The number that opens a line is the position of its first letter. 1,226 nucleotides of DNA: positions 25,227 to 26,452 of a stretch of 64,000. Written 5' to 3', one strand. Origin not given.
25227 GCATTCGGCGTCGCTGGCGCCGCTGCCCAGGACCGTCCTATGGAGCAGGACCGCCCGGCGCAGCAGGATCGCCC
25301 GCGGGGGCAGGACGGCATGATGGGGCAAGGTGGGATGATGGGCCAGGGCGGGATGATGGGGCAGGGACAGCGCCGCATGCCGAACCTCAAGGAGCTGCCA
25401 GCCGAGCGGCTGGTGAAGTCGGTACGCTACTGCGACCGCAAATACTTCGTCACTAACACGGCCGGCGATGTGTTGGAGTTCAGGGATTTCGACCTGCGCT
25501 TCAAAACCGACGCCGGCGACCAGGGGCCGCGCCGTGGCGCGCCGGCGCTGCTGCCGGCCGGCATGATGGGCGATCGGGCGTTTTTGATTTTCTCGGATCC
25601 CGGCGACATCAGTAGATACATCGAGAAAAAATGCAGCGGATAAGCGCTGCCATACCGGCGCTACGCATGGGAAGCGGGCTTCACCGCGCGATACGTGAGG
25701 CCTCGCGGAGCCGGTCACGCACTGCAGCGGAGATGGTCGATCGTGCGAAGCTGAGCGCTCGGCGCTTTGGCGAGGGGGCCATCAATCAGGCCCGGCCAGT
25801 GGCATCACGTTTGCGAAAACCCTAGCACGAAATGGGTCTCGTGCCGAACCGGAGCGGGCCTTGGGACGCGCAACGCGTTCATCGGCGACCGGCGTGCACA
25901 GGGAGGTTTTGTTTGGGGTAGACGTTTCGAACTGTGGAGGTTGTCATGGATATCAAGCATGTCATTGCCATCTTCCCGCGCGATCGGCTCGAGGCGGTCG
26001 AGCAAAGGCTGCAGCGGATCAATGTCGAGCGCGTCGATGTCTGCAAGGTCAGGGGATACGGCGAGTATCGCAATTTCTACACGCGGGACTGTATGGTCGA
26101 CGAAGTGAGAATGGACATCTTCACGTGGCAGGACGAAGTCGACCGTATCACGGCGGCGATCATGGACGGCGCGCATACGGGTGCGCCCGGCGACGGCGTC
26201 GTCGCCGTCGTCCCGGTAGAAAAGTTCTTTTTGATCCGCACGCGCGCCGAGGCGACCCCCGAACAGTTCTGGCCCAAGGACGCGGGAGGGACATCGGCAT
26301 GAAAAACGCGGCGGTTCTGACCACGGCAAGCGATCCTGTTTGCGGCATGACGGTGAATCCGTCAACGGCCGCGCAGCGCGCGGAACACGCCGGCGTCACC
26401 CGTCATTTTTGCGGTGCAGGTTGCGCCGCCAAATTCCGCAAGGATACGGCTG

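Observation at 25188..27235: Uncharacterised ~75-aa two-cysteine domain shared by a Met-rich secreted protein and a cytochrome c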

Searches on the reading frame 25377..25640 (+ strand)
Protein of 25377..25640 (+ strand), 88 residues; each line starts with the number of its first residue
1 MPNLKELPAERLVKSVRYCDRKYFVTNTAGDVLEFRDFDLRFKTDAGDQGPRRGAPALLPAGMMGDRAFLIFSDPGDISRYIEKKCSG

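Call 5: search_protein_families(library=pfam, proteins=[window:25413-25640:+], max_evalue=10)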
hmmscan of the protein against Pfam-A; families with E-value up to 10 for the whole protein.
seq(76 aa): 1 family
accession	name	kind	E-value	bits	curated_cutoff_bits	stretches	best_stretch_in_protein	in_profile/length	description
PF03476.21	MOSC_N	-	0.036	14.4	25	0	5-24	31-50/119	MOSC N-terminal beta barrel domain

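Call 7: find_homologous_proteins(query=window:25377-25640:+)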
Query seq(88 aa) (88 aa): 67 proteins with E <= 0.001 among 68 candidates.
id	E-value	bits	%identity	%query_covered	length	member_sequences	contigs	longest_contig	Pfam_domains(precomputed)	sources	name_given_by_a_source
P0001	1.2e-46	174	92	98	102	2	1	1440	-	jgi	jgi:cytochrome c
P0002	1.2e-42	161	83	100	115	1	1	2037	-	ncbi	ncbi:MAG: hypothetical protein ACREF9_18025 [Opitutaceae bacterium]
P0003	2.6e-42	160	83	100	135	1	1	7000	-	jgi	jgi:cytochrome c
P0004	4.1e-42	160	85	99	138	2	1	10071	-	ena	-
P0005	2.5e-41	157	84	100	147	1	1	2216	-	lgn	-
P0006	4.8e-41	156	83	98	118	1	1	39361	-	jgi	jgi:cytochrome c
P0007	8.5e-41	155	80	98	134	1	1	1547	-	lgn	-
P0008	9.0e-41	155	81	98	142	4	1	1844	-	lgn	-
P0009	1.9e-40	154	80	98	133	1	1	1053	-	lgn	-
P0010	4.1e-40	153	83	98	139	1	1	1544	-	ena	-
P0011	2.1e-39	151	80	100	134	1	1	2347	-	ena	-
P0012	2.3e-39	151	82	99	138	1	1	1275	-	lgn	-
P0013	1.3e-38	148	80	97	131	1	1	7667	-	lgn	-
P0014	2.2e-38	148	81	98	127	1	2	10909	-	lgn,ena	-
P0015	1.7e-33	132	70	99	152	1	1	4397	-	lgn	-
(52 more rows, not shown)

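Call 9: search_solved_structures(query=window:25377-25640:+, max_evalue=10)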
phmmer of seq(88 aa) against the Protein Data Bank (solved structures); distinct sequences matched with E-value up to 10: 0.

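Call 22: predict_structure(alignment_id=A1)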
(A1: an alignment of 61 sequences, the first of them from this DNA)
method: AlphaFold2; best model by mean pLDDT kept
length: 88 residues; sequences in the alignment: 61
mean_pLDDT: 93.0   pTM: 0.83
mean pLDDT of the five models: 93.0, 91.6, 91.2, 90.4, 86.8
residues with pLDDT >= 90: 76; 70-90: 10; 50-70: 2; < 50: 0
segments of 3 or more residues with pLDDT < 50: none
pLDDT, mean of each block of 10 residues (from residue 1): 90 96 97 95 95 95 87 95 87
secondary structure, 60 per line:
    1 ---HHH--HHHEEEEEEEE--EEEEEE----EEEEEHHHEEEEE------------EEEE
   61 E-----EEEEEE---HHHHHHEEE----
elements in order: E12-19 E22-27 E32-36 E40-44 E57-61 E67-72 H76-81 E82-84

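Call 24: fold_search(model_id=the predicted structure, library=pdb)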
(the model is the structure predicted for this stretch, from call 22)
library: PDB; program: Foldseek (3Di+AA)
matches with E <= 10: 968; with E <= 0.001: 0
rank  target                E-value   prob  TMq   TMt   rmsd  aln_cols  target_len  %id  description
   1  9h6y_j                2.5e-01  0.44  0.39  0.32   7.7        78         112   10  Late-stage 48S Initiation Complex (LS48S IC) guided by the trans-RNA (released 2025-12-10)
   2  9u7r_E                2.5e-01  0.30  0.33  0.11   7.8        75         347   13  Substrate-free human 26S proteasome purified by midnolin, 20S proteasome, RPTs and RPN11 part (released 2026-04-01)
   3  6zxg_j                2.7e-01  0.38  0.41  0.33   7.9        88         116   12  Cryo-EM structure of a late human pre-40S ribosomal subunit - State H1 (released 2020-12-02)
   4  3udf_B                3.0e-01  0.35  0.37  0.08   8.5        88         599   10  Crystal structure of Apo PBP1a from Acinetobacter baumannii (released 2011-12-14)
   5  6jlz_M                3.0e-01  0.18  0.32  0.21  11.3        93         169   12  P-eIF2a - eIF2B complex (released 2019-05-01)
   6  6xbc_C                3.2e-01  0.77  0.24  0.05   0.8        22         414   55  Crystal structure of Streptomyces sviceus SsDesB (released 2021-03-17)
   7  3ue0_B                3.2e-01  0.44  0.39  0.07   7.9        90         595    9  Crystal structure of Acinetobacter baumannii PBP1a in complex with Aztreonam (released 2011-12-14)
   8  6zp4_G                3.2e-01  0.33  0.36  0.36   7.8        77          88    6  SARS-CoV-2 Nsp1 bound to a human 43S preinitiation ribosome complex - state 2 (released 2020-07-29)
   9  2k5n_MODEL_1_A        3.4e-01  0.33  0.36  0.41   7.2        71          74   13  Solution NMR Structure of the N-Terminal Domain of Protein ECA1580 from Erwinia carotovora, Northeast Structur (released 2008-08-19)
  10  8s8d_i                3.4e-01  0.30  0.38  0.32   8.0        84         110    6  Structure of a yeast 48S-AUC preinitiation complex in closed conformation (model py48S-AUC-2) (released 2024-09-11)
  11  9h9h_X                3.7e-01  0.30  0.33  0.39   6.0        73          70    8  Complex 1 30S-IF1-IF2-IF3-GE81112 (released 2025-08-06)
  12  8xie_H                3.7e-01  0.25  0.34  0.16   9.7        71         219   13  Archaeal exosome complex (Rrp4-Rrp41-Rrp42) (released 2024-10-30)
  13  7boi_W                3.7e-01  0.20  0.30  0.11   6.1        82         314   15  Bacterial 30S ribosomal subunit assembly complex state F (multibody refinement for body domain of 30S ribosome) (released 2021-07-07)
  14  8rw1_i                3.9e-01  0.30  0.36  0.34   7.5        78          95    9  Structure of a yeast 48S-AUC preinitiation complex in closed conformation (released 2024-09-11)
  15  4bts_A0               4.2e-01  0.33  0.37  0.34   7.6        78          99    6  THE CRYSTAL STRUCTURE OF THE EUKARYOTIC 40S RIBOSOMAL SUBUNIT IN COMPLEX WITH EIF1 AND EIF1A (released 2013-07-17)
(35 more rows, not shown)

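Call 25: search_protein_representatives(alignment_id=A2)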
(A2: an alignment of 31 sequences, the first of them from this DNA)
Query: 31 sequences, 87 profile positions. Proteins with E-value up to 0.001 (for the whole library): 588; up to 1e-10: 377; up to 1e-30: 40. The best 150 are listed.
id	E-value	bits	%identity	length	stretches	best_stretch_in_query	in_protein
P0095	4.0e-66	234.9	-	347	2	2-86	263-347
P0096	1.1e-36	140.6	-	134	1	2-86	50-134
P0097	2.8e-36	139.3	-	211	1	2-86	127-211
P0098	1.1e-35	137.3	-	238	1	2-86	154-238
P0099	1.8e-35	136.7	-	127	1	1-86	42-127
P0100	4.5e-35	135.4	-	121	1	1-87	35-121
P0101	1.6e-34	133.6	-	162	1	2-86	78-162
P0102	2.9e-34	132.8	-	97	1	2-86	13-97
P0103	4.2e-34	132.3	-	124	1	2-86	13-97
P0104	4.8e-34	132.1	-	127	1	2-83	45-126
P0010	1.4e-33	130.6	-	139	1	1-86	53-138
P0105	1.6e-33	130.4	-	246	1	1-86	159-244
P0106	1.8e-33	130.3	-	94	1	2-86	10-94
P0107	2.0e-33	130.2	-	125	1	3-86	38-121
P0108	2.5e-33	129.8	-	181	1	3-86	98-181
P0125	2.4e-31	123.5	-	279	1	2-86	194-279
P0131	8.2e-31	121.8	-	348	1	2-87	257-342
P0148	1.6e-29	117.7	-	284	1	2-86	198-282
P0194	1.4e-25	105.0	-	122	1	1-87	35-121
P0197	2.3e-25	104.3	-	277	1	3-86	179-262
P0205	9.2e-25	102.4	-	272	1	2-86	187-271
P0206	1.0e-24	102.3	-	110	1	2-86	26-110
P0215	5.5e-24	99.9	-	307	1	2-86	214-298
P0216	5.7e-24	99.8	-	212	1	13-77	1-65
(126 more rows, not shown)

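Call 26: search_protein_families(library=pfam, proteins=[P0095, P0097, P0098, P0125, P0131, P0148, P0197, P0205, P0215, P0216], max_evalue=0.01)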
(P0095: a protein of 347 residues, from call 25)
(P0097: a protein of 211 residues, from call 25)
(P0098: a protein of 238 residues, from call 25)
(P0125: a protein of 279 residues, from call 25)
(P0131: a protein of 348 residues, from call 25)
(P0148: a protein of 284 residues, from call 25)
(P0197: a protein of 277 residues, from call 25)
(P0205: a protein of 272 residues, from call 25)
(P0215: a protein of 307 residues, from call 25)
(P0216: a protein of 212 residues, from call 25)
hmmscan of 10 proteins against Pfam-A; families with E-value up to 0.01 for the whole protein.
P0095 (347 aa): 1 family
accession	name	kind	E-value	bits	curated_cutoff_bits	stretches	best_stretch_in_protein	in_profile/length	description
PF00034.26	Cytochrom_C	-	2.1e-07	32.6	21.3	1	38-134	1-88/90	Cytochrome c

P0097 (211 aa): 0 families

P0098 (238 aa): 1 family
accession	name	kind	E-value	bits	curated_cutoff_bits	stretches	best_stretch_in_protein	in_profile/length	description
PF00034.26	Cytochrom_C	-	5.4e-06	28.1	21.3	1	30-124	3-88/90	Cytochrome c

P0125 (279 aa): 0 families

P0131 (348 aa): 2 families
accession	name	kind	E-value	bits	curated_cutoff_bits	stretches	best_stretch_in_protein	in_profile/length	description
PF02630.20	SCO1-SenC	-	1.2e-08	35.4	22.8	1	25-93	65-131/134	SCO1/SenC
PF00034.26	Cytochrom_C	-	5.9e-05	24.8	21.3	1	149-242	5-89/90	Cytochrome c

P0148 (284 aa): 1 family
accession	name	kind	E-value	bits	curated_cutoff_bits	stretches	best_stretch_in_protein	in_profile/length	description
PF00034.26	Cytochrom_C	-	1.3e-09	39.6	21.3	1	82-178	2-89/90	Cytochrome c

P0197 (277 aa): 0 families

P0205 (272 aa): 1 family
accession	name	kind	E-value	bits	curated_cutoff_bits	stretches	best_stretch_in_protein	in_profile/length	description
PF00034.26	Cytochrom_C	-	0.00071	21.3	21.3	1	77-173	1-88/90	Cytochrome c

P0215 (307 aa): 1 family
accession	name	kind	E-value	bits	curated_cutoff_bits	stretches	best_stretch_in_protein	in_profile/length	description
PF06863.17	DUF1254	-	7.6e-25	88.1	22.2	1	132-203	2-73/133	Protein of unknown function (DUF1254)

P0216 (212 aa): 0 families

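Call 28: find_related_loci(query=A2, collection=genome_contigs, flank=8000)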
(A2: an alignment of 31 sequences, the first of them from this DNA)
Query A2 (88 aa) in genome_contigs; peptide patterns used: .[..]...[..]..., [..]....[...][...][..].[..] (x = any residue, [..] = any of these).
376 stretches matched a pattern; 335 encode a relative of the query (tblastn E <= 1e-3); the best 80 are kept; 80 distinct loci.
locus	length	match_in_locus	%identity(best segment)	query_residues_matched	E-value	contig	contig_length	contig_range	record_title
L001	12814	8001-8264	67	1-88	3e-37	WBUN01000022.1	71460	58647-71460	MAG: Hyphomicrobiaceae bacterium isolate SB17 contig_266, whole genome shotgun sequence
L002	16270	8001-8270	64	1-87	7e-35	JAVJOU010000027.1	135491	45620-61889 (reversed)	MAG: Rhodospirillales bacterium isolate A1-SPW-30 k141_28042, whole genome shotgun sequence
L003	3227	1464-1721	57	1-86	8e-31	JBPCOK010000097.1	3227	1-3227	MAG: Candidatus Limnocylindria bacterium isolate TH_ant_mag_154 S1Ck127_3521343_flag_0_multi_40.0000_len_3227, whole gen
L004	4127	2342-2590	58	4-86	4e-28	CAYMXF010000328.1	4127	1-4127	MAG TPA_asm: uncultured Planctomycetaceae bacterium isolate SRP119689_co1_206 genome assembly, contig: NODE_37604_length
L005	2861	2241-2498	50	1-86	7e-28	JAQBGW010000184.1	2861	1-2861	MAG: Betaproteobacteria bacterium isolate MAG_451_bin-14 451_bin-14_ctg-184, whole genome shotgun sequence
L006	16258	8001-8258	50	1-86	1e-27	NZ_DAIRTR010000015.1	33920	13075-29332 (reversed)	MAG: Pelomicrobium sp. isolate CTOTU10716 NODE_342_length_33920_cov_8.529012, whole genome shotgun sequence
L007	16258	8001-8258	50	1-86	1e-27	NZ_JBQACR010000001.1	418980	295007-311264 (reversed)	Pelomicrobium sp. G1 NODE_1_length_418980_cov_282.378231, whole genome shotgun sequence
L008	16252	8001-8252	54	3-86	1e-27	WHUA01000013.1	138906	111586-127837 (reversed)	MAG: Alphaproteobacteria bacterium isolate Dino_bin54 k141_630892_length_138906_cov_39.0336, whole genome shotgun sequen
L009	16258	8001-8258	50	1-86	4e-27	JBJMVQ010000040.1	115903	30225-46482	MAG: Sulfurifustis sp. isolate 12C18O_168h_50_P09_coass_bin_11 k141_535207, whole genome shotgun sequence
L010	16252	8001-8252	55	3-86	5e-27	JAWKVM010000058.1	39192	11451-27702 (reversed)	MAG: Alphaproteobacteria bacterium isolate BC3.45 BC3.45.fa-58, whole genome shotgun sequence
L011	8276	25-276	51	3-86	5e-27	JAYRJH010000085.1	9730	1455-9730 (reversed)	MAG: Sphingomonas sp. isolate SZ_szas3bin.14 NODE_3713_length_9730_cov_1.47527, whole genome shotgun sequence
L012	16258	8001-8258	50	1-86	7e-27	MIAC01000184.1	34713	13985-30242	MAG: Rhodospirillales bacterium RIFCSPLOWO2_12_FULL_67_15 rifcsplowo2_12_scaffold_3639, whole genome shotgun sequence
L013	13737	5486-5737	52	3-86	1e-26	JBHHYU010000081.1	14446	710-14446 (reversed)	MAG: Candidatus Binatia bacterium isolate Maj_2_bin.31 NODE_2215_length_14446_cov_15.506984, whole genome shotgun sequen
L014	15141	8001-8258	50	1-86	2e-26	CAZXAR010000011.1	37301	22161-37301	MAG TPA_asm: uncultured Enterobacteriaceae bacterium isolate binchicken_co21_395 genome assembly, contig: NODE_351_lengt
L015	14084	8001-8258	51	1-86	1e-26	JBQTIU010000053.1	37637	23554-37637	MAG: Pseudomonadota bacterium isolate SAR270 c_000000176040, whole genome shotgun sequence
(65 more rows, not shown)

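Call 41: search_solved_structures(query=A2, max_evalue=10, show_alignments=2)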
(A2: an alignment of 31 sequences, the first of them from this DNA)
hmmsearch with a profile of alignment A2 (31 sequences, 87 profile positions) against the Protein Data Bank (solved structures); distinct sequences matched with E-value up to 10: 3.
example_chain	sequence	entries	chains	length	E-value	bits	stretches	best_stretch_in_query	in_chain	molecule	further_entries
3a21_A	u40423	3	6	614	0.17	15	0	17-39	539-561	Putative secreted alpha-galactosidase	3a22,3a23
2l8d_A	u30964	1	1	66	0.77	12.8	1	10-44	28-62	Lamin-B receptor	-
9dei_F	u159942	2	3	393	1.3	12.1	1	7-77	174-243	RNA-editing complex protein MP42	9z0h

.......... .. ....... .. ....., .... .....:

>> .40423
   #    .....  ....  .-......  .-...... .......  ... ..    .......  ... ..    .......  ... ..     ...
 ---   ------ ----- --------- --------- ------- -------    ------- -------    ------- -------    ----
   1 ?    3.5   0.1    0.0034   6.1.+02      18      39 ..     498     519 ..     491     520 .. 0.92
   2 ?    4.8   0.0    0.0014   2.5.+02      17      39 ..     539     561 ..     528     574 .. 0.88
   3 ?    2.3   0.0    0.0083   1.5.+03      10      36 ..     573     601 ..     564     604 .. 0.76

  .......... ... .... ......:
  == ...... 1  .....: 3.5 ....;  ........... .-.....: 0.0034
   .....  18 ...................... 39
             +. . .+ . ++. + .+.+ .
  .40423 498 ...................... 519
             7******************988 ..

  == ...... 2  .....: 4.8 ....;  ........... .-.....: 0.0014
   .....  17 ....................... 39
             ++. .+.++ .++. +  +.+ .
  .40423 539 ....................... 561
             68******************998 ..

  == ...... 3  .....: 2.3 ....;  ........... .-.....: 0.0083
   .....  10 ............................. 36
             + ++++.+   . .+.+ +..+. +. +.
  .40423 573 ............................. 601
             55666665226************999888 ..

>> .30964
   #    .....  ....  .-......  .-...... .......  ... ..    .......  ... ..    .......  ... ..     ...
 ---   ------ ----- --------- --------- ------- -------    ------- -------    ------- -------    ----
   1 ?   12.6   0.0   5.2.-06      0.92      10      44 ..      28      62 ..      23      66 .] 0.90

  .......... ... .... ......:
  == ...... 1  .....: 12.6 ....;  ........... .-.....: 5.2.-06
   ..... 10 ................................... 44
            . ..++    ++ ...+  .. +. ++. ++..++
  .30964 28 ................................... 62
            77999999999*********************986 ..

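Call 42: search_protein_families(library=pfam, alignment_id=A2, max_evalue=10)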
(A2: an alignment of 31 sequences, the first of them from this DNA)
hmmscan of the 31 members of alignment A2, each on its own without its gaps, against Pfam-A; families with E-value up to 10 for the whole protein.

A. member 1, seq(88 aa): 1 family
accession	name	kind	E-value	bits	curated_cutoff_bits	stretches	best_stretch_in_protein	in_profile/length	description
PF03476.21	MOSC_N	-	0.041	14.2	25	1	17-36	31-50/119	MOSC N-terminal beta barrel domain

B. families by the number of members that match (of 31 scanned): 7 families
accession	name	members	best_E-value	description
PF22248.1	ERMP1_C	6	0.039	Endoplasmic reticulum metallopeptidase 1, C-terminal domain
PF22243.2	DUF5018-rel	3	0.0032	DUF5018-related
PF03476.21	MOSC_N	1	0.041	MOSC N-terminal beta barrel domain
PF24780.1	WD40_MABP1-WDR62_1st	1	0.06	MABP1/WDR62 first WD40 domain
PF07076.17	DUF1344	1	0.12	Protein of unknown function (DUF1344)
PF05671.16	GETHR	1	0.14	GETHR pentapeptide repeat (5 copies)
PF25421.1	DUF7891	1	0.21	Domain of unknown function (DUF7891)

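Call 74: find_encoding_contigs(protein=P0194, flank=6000, max_places=4)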
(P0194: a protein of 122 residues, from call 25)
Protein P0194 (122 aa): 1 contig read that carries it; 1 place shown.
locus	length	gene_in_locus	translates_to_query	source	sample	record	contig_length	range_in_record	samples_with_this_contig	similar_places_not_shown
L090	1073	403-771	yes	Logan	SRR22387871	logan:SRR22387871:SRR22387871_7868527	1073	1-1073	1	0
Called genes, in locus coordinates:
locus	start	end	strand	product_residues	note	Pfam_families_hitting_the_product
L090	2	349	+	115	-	?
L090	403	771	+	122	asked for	-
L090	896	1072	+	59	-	?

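Call 75: find_encoding_contigs(protein=P0206, flank=6000, max_places=4)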
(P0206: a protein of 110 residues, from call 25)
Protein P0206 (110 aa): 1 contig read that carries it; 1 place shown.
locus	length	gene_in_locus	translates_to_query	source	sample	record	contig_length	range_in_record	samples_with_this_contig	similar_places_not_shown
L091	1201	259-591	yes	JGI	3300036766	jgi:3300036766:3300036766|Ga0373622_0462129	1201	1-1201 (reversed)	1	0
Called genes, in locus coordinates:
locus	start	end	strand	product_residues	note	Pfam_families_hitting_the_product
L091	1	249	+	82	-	?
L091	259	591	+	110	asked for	-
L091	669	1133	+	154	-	PF00034:Cytochrom_C, PF13442:Cytochrome_CBB3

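Call 76: fold_search(model_id=the predicted structure, library=viral)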
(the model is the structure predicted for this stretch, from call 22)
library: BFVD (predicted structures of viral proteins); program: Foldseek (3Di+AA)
matches with E <= 10: 917; with E <= 0.001: 0
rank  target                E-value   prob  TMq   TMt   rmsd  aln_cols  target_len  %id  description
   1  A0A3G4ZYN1            5.4e-02  0.51  0.34  0.20   9.0        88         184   14  S1-like domain-containing protein [Gaeavirus sp.]
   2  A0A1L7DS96            1.1e-01  0.57  0.34  0.42   7.5        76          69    8  Uncharacterized protein [Ralstonia phage phiAp1]
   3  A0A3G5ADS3            1.3e-01  0.38  0.36  0.17   8.2        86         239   10  Translation initiation factor eIF-1A [Hyperionvirus sp.]
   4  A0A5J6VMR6            1.5e-01  0.57  0.39  0.26   8.0        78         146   17  S1-like domain-containing protein [Megaviridae environmental sample]
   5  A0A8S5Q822            1.6e-01  0.72  0.33  0.15   8.4        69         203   17  Baseplate wedge protein [Myoviridae sp. ctAca11]
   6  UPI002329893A         1.7e-01  0.51  0.35  0.16   6.7        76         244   10  (no name look-up for this kind of identifier)
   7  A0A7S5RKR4            2.3e-01  0.13  0.27  0.18  12.3       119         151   15  (no name in the UniProt tables at hand)
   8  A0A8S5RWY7            2.5e-01  0.13  0.28  0.19   9.5        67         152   16  Uncharacterized protein [Siphoviridae sp. ctHip2]
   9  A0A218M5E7            3.2e-01  0.21  0.34  0.16   8.6        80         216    8  (no name in the UniProt tables at hand)
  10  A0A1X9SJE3            3.4e-01  0.23  0.33  0.09   7.8        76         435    9  Uncharacterized protein [Sulfolobus islandicus rod-shaped virus 9]
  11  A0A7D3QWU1            4.1e-01  0.13  0.31  0.13  11.5        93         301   14  Translation initiation factor 2 alpha subunit [Fadolivirus FV1/VV64]
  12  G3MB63                4.1e-01  0.11  0.27  0.20  25.3        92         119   14  Gp683 [Bacillus phage G]
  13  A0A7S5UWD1            4.4e-01  0.51  0.44  0.52   6.4        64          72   11  (no name in the UniProt tables at hand)
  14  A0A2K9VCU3            4.7e-01  0.25  0.38  0.23  10.7        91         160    4  Uncharacterized protein [Lactobacillus phage Bacchae]
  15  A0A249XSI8            5.0e-01  0.18  0.37  0.13  11.4        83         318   16  Minor tail protein [Mycobacterium phage Phabba]
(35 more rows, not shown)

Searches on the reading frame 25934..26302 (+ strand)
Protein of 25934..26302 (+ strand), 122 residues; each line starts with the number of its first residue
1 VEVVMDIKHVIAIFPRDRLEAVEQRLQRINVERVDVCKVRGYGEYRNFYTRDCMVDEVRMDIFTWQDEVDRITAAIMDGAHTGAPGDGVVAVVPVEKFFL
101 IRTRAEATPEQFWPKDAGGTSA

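Call 21: search_protein_families(library=pfam, proteins=[window:25934-26302:+], max_evalue=0.01)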
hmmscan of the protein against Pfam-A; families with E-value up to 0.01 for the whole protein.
window:25934-26302:+ (122 aa): 1 family
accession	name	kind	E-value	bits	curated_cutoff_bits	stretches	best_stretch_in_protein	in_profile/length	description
PF00543.27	P-II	-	3.3e-10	40.7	25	1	8-104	2-101/102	Nitrogen regulatory protein P-II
